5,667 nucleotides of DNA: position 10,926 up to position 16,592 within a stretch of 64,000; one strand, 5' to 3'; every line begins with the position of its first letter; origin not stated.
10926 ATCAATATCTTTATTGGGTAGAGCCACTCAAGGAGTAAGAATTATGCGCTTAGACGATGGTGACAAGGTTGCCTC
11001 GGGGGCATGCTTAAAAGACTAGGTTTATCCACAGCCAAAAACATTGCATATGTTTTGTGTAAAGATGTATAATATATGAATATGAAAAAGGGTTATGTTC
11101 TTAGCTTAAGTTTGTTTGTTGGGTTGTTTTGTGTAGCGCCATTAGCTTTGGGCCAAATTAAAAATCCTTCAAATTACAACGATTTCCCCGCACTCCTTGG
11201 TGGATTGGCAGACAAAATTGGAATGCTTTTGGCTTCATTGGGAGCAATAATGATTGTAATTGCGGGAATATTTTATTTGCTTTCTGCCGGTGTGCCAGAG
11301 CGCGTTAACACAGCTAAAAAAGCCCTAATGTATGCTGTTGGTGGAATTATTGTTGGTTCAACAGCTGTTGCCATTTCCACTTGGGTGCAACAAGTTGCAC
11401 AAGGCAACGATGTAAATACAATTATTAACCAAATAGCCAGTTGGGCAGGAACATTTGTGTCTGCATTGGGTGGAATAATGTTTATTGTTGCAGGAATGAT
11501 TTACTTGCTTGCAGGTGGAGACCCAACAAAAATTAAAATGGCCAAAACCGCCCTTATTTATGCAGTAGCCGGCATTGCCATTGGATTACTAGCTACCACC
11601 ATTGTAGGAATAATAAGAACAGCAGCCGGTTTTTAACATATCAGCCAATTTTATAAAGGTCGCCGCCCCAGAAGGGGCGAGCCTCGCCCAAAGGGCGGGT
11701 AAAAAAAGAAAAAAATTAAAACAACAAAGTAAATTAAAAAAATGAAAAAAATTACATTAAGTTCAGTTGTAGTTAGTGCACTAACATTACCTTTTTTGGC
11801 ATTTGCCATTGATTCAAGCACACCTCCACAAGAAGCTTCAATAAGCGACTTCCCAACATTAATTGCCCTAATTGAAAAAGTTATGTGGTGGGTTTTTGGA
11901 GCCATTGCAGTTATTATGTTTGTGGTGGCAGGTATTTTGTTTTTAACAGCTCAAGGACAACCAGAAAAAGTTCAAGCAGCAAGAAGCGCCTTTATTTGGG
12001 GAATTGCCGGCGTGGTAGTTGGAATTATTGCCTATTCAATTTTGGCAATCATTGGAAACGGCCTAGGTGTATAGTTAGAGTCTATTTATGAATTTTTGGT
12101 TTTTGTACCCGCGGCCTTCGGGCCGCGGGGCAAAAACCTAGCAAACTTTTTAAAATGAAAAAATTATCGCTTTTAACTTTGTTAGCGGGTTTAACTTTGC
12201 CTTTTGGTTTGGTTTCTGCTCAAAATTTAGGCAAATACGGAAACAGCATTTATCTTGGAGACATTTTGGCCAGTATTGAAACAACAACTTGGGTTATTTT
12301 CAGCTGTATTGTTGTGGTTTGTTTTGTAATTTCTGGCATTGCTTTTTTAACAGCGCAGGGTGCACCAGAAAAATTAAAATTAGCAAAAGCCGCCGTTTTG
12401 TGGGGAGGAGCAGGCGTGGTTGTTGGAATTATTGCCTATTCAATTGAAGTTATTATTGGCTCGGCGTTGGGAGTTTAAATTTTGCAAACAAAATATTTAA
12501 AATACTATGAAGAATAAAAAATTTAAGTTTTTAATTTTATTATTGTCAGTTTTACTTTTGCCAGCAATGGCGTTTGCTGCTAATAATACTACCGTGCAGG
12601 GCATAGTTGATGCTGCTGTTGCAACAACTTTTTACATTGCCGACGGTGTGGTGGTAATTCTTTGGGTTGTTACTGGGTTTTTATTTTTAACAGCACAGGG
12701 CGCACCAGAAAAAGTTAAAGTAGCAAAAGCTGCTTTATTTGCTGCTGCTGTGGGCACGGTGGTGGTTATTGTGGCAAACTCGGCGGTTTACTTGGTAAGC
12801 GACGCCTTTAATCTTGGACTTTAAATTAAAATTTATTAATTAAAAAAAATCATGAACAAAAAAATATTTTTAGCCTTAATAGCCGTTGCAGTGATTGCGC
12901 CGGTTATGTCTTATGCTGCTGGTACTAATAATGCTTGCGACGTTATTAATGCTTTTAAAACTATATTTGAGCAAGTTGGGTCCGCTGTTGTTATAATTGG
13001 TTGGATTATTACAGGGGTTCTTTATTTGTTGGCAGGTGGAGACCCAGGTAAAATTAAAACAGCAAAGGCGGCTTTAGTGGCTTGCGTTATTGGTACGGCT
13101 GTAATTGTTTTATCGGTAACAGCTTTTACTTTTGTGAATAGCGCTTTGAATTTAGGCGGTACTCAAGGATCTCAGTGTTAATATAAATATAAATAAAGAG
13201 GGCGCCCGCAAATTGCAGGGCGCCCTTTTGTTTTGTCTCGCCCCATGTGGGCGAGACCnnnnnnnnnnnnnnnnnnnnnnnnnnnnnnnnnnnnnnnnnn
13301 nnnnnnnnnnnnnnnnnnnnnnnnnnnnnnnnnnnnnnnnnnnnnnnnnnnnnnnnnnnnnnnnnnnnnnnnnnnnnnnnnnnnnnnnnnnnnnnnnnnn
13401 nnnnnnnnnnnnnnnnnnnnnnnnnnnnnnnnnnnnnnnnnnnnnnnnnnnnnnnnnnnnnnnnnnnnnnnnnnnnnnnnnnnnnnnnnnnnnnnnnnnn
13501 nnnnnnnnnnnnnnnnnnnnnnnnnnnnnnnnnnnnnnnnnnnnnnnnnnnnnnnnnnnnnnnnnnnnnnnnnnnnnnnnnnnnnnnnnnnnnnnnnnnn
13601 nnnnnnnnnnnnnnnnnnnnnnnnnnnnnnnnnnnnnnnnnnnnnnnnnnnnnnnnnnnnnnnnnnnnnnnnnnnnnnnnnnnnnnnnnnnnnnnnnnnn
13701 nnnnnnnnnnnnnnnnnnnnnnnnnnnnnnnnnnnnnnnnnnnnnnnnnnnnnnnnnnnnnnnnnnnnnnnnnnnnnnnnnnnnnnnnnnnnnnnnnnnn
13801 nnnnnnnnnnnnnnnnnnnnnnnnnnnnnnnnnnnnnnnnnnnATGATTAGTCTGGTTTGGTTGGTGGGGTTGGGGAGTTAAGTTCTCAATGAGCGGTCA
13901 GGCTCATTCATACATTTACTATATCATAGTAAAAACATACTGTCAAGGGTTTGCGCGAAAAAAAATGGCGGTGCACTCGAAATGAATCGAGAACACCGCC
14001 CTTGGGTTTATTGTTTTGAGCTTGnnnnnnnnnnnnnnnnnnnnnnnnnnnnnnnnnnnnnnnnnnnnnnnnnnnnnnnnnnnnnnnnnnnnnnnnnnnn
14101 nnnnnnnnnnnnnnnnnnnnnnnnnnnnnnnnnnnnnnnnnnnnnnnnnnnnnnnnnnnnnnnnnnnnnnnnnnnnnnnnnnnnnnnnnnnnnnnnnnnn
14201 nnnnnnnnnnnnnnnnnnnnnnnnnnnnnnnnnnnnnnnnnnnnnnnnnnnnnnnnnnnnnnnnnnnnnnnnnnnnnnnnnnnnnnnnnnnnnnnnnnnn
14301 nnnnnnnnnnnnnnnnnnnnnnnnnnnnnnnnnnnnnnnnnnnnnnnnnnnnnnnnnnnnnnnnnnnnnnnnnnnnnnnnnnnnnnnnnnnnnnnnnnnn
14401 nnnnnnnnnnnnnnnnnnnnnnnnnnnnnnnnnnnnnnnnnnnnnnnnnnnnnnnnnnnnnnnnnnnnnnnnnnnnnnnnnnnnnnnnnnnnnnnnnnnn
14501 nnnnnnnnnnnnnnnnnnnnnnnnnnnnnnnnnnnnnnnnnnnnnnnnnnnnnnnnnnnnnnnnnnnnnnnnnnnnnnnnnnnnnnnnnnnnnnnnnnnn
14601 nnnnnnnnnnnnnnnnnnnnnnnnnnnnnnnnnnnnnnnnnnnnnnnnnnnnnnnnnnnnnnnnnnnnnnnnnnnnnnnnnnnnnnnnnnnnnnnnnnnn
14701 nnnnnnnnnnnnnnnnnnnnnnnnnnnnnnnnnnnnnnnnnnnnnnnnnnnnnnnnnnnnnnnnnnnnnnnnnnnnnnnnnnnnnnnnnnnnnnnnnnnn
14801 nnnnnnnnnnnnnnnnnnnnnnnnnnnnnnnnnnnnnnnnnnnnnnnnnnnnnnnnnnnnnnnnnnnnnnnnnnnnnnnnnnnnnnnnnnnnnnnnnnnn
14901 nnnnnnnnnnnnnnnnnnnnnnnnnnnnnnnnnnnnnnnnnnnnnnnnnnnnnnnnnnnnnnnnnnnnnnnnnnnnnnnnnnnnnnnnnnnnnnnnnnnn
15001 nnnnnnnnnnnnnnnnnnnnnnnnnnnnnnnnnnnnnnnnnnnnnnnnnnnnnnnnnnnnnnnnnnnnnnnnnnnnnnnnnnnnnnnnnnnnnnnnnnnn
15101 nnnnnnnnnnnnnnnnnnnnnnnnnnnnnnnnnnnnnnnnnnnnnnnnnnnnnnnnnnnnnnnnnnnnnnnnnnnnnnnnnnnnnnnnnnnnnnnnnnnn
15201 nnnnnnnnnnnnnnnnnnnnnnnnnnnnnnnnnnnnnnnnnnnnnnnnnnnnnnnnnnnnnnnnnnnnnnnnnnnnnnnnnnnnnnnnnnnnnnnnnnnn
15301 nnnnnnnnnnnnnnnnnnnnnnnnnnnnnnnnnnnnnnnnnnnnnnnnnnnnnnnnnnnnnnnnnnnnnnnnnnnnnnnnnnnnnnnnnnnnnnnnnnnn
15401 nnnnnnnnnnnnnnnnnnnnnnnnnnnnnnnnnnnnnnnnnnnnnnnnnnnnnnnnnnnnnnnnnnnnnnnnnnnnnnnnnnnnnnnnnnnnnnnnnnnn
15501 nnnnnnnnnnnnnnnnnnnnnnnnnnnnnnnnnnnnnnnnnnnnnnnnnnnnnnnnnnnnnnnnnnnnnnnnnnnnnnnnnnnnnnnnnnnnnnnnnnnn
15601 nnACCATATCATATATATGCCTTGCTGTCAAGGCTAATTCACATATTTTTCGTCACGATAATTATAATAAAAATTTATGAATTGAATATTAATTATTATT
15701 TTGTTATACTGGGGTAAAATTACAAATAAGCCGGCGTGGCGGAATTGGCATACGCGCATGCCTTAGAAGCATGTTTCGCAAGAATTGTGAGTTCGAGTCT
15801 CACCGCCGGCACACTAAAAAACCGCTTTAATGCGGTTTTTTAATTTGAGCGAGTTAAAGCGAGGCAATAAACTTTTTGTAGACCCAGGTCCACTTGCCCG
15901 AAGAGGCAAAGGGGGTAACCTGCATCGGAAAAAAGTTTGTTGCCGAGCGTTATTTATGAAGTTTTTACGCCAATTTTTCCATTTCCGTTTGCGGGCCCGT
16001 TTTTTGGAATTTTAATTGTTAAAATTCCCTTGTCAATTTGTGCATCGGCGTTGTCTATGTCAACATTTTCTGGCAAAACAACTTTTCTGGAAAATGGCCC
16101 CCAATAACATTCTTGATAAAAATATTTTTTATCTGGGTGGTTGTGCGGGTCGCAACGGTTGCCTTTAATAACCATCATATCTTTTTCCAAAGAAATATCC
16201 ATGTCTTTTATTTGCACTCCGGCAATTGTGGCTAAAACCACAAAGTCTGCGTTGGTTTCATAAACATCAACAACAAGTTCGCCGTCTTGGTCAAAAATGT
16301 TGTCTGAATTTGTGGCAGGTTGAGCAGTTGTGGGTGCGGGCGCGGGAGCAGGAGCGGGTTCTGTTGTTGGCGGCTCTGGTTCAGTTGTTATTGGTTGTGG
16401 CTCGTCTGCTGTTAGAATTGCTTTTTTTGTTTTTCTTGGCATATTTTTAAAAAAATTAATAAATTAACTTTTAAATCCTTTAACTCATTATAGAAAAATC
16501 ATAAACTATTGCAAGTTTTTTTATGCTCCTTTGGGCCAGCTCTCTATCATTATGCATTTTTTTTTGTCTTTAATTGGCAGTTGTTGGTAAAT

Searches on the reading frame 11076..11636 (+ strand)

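Call 65: search_protein_families(library=pfam, proteins=[window:11076-11636:+], max_evalue=0.0001)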
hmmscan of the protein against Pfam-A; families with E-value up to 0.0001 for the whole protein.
window:11076-11636:+ (186 aa): 1 family
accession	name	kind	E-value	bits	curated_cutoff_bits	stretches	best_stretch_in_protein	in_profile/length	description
PF18895.5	T4SS_pilin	-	6e-17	61.9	26.6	2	113-180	5-71/71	Type IV secretion system pilin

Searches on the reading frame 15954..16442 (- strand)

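Call 65: search_protein_families(library=pfam, proteins=[window:15954-16442:-], max_evalue=0.0001)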
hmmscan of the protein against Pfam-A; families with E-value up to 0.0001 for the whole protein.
window:15954-16442:- (162 aa): 1 family
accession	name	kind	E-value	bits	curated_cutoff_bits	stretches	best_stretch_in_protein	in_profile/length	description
PF00011.27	HSP20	-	1e-17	64.6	20.8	1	61-152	3-92/102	Hsp20/alpha crystallin family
